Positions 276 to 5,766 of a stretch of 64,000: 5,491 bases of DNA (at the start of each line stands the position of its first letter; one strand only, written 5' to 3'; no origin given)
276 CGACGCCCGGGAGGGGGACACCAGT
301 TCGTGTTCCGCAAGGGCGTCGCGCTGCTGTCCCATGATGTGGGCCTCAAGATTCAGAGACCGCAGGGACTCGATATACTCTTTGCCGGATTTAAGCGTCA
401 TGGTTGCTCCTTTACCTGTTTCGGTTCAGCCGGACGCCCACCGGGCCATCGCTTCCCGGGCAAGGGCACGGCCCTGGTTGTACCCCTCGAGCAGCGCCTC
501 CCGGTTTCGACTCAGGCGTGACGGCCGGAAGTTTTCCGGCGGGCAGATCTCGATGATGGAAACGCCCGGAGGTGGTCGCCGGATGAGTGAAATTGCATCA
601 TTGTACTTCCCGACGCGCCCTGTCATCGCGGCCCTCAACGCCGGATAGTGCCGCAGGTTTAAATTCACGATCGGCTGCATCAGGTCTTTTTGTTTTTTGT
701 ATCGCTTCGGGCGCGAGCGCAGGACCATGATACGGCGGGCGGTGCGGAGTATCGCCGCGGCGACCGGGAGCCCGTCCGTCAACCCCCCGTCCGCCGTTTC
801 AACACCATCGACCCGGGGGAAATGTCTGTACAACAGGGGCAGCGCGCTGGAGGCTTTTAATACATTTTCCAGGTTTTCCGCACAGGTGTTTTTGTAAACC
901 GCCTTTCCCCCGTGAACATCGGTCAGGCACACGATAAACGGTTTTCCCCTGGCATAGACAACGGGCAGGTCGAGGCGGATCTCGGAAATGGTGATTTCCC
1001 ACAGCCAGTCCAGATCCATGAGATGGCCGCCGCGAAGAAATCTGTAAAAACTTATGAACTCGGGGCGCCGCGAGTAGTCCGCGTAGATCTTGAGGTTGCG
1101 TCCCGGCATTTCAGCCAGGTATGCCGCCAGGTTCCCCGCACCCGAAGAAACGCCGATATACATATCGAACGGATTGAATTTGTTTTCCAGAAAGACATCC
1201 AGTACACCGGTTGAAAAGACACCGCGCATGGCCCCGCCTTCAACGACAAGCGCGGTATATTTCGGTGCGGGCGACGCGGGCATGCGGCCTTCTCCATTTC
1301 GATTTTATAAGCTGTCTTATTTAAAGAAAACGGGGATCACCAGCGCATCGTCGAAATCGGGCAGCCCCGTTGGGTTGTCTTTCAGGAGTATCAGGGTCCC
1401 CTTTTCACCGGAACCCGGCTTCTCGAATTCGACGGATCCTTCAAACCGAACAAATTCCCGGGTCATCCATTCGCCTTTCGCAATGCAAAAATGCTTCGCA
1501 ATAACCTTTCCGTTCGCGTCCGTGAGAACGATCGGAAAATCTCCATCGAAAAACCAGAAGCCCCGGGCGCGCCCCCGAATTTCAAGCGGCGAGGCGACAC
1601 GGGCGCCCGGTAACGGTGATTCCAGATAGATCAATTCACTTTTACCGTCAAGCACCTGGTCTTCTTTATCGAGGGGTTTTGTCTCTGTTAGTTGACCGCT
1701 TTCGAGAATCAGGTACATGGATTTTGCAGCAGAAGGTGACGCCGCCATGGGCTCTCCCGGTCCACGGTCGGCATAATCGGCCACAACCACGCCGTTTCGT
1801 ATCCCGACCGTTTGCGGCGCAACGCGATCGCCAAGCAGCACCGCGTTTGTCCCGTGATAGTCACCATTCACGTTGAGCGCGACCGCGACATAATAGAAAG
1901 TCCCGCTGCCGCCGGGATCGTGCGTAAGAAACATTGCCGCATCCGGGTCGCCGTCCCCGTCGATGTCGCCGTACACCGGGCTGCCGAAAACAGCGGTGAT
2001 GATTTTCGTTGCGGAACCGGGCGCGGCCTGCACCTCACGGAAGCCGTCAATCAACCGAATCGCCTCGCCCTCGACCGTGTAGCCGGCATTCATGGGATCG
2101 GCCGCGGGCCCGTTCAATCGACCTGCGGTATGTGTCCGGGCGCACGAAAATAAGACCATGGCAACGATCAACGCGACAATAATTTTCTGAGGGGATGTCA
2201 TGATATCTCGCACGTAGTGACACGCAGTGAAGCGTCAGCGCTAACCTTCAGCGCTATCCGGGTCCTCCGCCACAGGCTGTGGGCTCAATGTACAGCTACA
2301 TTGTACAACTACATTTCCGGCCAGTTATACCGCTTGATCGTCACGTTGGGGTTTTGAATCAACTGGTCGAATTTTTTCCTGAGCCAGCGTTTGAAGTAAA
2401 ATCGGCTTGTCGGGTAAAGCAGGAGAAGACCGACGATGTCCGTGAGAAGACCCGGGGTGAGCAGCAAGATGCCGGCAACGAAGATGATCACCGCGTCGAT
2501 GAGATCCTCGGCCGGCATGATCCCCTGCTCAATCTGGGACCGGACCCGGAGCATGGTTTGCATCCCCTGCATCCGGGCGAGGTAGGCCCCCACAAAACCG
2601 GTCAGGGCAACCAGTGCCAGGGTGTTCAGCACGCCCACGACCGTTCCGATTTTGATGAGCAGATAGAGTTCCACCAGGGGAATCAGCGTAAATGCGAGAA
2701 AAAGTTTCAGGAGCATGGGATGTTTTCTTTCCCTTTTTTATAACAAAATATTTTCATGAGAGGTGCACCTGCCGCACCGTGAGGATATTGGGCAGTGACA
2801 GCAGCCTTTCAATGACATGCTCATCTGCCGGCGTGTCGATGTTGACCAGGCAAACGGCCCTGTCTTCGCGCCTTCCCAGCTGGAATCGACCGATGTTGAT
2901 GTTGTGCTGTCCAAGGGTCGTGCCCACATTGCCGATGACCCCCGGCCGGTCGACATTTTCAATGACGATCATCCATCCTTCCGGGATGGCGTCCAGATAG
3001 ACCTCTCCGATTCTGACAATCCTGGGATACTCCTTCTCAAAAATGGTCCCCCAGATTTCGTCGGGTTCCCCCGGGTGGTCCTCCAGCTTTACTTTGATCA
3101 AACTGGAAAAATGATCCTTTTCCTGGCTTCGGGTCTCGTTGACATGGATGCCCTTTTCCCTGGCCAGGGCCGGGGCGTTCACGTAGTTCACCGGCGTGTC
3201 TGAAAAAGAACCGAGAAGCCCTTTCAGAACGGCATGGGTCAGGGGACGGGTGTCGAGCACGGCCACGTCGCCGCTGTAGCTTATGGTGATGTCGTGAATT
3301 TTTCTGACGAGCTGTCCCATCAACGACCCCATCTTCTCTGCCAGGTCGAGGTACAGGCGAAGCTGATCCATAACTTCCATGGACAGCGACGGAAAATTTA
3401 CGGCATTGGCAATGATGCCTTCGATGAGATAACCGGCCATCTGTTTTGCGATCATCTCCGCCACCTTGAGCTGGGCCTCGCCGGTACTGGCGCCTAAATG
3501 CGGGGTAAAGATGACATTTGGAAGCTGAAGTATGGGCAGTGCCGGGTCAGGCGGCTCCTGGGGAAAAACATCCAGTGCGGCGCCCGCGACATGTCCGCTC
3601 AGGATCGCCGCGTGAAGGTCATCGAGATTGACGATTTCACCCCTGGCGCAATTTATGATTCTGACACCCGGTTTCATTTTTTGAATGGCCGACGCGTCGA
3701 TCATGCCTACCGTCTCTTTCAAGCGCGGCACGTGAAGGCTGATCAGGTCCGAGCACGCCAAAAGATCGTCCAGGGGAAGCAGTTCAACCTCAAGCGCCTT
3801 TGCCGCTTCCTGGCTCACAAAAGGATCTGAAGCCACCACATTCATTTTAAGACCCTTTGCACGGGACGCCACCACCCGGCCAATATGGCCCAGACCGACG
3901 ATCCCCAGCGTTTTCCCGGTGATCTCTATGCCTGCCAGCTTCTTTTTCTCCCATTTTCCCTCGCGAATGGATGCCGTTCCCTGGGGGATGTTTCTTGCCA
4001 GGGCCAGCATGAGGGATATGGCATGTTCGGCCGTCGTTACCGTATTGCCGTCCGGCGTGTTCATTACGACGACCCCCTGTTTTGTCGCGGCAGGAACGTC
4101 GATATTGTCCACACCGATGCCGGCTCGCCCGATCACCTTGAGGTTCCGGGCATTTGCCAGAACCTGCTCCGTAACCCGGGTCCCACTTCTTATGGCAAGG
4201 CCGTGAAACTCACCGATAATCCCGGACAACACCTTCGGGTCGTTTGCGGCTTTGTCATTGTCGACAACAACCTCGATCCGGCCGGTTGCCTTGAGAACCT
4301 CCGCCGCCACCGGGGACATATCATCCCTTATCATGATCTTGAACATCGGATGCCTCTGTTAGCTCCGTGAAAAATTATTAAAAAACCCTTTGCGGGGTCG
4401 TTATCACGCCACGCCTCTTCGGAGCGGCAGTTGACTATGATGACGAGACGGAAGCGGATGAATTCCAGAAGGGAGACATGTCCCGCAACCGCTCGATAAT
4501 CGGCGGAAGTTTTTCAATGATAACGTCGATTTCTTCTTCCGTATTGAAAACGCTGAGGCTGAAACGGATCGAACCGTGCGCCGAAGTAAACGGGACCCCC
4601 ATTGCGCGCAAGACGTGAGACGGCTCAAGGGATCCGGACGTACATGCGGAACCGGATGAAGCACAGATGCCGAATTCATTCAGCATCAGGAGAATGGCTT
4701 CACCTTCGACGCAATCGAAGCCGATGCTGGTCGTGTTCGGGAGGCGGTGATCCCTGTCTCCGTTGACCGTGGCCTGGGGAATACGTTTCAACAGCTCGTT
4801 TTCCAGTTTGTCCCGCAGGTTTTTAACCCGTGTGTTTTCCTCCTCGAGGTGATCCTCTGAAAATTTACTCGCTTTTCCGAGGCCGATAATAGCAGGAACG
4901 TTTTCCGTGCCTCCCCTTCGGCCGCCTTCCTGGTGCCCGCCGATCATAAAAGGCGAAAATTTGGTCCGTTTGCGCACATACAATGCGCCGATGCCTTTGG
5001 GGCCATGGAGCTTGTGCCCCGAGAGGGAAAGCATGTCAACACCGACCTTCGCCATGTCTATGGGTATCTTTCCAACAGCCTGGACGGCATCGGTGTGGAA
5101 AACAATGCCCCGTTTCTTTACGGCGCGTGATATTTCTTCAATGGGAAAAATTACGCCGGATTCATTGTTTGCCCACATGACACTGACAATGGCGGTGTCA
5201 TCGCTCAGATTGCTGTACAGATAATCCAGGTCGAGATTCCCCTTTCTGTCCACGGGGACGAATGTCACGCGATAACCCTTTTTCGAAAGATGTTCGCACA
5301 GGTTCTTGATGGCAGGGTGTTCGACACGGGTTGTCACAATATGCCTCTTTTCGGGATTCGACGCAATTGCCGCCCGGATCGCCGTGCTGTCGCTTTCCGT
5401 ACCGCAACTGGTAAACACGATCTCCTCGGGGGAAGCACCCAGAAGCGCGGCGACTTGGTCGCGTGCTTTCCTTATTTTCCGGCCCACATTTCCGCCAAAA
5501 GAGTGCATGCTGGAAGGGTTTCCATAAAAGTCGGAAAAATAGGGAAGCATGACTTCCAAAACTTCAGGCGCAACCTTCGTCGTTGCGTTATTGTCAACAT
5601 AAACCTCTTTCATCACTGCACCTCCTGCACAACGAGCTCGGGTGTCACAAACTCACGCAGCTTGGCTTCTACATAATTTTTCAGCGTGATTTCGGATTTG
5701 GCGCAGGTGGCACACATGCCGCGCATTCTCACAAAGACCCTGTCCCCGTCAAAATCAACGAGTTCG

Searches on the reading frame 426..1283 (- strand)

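Call 31: search_protein_families(library=pfam, proteins=[window:426-1283:-])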
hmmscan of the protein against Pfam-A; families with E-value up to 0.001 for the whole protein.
window:426-1283:- (285 aa): 2 families
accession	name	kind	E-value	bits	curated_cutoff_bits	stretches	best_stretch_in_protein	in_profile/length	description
PF01734.28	Patatin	-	3.9e-20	73.3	27.7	1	12-178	1-191/191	Patatin-like phospholipase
PF19890.4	DUF6363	-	4.3e-14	52.5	26.4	1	213-283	1-71/75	Domain of unknown function (DUF6363)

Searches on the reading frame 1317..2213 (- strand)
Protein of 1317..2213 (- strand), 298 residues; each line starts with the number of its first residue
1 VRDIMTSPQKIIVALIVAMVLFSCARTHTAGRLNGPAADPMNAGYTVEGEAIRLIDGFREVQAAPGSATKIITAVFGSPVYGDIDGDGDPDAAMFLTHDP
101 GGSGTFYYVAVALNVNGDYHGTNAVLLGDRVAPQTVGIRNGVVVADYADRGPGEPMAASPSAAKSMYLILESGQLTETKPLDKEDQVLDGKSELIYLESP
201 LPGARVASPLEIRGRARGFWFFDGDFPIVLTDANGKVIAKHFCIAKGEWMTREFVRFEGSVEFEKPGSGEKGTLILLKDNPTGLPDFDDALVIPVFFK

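Call 31: search_protein_families(library=pfam, proteins=[window:1317-2213:-])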
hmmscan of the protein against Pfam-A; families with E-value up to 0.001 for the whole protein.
window:1317-2213:- (298 aa): 1 family
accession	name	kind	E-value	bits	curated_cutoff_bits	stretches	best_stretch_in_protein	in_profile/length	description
PF10648.15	Gmad2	-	2.9e-13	50.3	25.7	1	195-281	2-82/86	Immunoglobulin-like domain of bacterial spore germination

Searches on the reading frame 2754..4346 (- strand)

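Call 31: search_protein_families(library=pfam, proteins=[window:2754-4346:-])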
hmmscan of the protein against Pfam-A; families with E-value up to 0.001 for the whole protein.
window:2754-4346:- (530 aa): 4 families
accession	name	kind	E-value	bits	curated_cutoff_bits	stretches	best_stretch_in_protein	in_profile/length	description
PF02826.25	2-Hacid_dh_C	-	3.7e-60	202.8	25.1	1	110-285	1-178/178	D-isomer specific 2-hydroxyacid dehydrogenase, NAD binding domain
PF19304.4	PGDH_inter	-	6.9e-33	113.7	27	1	329-446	2-118/119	D-3-phosphoglycerate dehydrogenase intervening domain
PF00389.36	2-Hacid_dh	-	1.7e-31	109.1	24.6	1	5-317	2-134/134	D-isomer specific 2-hydroxyacid dehydrogenase, catalytic domain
PF01842.31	ACT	-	9.8e-11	41.7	27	1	459-519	2-65/66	ACT domain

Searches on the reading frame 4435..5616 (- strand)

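Call 31: search_protein_families(library=pfam, proteins=[window:4435-5616:-])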
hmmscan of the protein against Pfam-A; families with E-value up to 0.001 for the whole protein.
window:4435-5616:- (393 aa): 4 families
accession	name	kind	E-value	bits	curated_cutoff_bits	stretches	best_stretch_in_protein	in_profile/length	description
PF00266.25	Aminotran_5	-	7.1e-94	315.3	21.5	1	5-365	1-370/371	Aminotransferase class-V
PF01212.27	Beta_elim_lyase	-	5e-08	33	27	1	47-203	33-200/288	Beta-eliminating lyase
PF00155.27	Aminotran_1_2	-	4.3e-07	29.9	19.7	1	50-287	46-294/361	Aminotransferase class I and II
PF01041.23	DegT_DnrJ_EryC1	-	0.00065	19.5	19.8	1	45-182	23-151/360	DegT/DnrJ/EryC1/StrS aminotransferase family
